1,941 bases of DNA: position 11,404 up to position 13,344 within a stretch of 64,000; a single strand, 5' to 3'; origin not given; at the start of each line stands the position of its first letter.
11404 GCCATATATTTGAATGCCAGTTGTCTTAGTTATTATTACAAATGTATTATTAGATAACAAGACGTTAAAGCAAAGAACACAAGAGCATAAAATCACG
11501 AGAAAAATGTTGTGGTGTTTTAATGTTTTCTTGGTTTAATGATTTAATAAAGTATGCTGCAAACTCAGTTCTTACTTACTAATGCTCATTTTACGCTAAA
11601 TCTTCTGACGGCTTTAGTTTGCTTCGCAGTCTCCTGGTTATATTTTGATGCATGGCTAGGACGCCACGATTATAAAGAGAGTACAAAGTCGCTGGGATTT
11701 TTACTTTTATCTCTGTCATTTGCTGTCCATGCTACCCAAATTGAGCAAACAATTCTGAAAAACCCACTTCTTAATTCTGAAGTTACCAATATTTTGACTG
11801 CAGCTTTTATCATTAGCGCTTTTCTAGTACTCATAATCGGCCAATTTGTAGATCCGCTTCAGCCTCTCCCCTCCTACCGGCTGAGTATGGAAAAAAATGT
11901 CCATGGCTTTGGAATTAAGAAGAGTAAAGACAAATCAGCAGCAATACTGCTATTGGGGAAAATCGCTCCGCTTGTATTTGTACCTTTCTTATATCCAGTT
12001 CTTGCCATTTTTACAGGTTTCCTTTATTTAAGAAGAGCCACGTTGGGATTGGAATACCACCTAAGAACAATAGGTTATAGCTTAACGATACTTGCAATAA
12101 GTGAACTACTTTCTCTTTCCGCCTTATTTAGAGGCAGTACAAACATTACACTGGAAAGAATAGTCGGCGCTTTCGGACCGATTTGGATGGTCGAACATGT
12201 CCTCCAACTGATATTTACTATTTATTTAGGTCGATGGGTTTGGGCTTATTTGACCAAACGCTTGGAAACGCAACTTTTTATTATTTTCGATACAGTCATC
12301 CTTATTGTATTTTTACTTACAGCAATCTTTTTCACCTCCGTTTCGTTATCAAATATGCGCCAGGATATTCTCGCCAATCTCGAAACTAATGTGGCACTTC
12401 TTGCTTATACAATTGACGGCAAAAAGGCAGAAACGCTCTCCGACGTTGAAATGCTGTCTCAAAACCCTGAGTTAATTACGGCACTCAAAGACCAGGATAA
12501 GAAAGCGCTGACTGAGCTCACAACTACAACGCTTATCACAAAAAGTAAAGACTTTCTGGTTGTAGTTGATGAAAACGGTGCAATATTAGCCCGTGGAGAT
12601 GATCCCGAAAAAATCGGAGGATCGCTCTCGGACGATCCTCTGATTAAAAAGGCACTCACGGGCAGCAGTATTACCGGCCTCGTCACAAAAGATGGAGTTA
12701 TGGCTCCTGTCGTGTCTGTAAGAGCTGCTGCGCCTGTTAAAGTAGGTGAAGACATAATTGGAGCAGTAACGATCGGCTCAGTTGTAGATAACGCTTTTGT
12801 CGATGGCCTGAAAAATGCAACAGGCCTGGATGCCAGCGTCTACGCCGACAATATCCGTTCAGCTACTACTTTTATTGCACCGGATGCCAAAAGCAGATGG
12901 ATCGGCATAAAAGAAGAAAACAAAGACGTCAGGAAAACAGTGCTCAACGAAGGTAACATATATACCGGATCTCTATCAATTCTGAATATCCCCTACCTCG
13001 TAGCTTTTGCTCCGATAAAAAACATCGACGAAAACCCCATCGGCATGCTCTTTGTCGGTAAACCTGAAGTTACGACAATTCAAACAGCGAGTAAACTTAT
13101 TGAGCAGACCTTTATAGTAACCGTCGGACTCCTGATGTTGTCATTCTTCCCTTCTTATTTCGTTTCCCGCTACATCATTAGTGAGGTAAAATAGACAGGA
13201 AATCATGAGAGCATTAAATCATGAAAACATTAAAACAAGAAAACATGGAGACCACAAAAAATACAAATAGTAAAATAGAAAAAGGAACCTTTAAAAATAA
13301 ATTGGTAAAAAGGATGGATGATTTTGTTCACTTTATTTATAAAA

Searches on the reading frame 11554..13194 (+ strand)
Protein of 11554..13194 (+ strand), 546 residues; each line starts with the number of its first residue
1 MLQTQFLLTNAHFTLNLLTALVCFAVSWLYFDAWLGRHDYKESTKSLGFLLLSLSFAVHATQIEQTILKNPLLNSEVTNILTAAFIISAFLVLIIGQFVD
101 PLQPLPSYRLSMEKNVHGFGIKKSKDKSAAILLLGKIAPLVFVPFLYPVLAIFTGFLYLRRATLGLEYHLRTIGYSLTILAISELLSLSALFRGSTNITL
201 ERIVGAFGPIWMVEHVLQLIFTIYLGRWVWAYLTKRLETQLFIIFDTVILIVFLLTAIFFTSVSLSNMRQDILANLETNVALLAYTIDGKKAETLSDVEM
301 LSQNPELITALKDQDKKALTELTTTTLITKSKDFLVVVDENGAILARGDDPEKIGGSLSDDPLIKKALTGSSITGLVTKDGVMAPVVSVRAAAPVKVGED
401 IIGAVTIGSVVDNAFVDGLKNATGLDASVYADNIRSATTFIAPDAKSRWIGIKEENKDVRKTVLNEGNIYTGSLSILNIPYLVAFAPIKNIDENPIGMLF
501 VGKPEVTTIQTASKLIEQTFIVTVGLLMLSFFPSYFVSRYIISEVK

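Call 9: search_protein_families(library=pfam, proteins=[window:11554-13194:+], max_evalue=0.0001)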
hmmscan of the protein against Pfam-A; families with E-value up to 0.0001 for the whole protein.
window:11554-13194:+ (546 aa): 5 families
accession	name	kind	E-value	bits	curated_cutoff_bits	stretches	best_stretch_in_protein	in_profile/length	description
PF17202.10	sCache_3_3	-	2e-20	73.5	28.8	1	412-511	6-103/107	Single cache domain 3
PF14827.12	dCache_3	-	3.3e-15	56.7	25.7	1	295-504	27-234/239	Double sensory domain of two-component sensor kinase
PF17203.10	sCache_3_2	-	1.5e-14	54.7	28.4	1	268-408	2-125/140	Single cache domain 3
PF17201.10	Cache_3-Cache_2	-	1.4e-09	38.1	27.7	1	412-528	87-207/299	Cache 3/Cache 2 fusion domain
PF05228.19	CHASE4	-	1.7e-05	25.4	26.2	0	314-429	29-139/140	CHASE4 domain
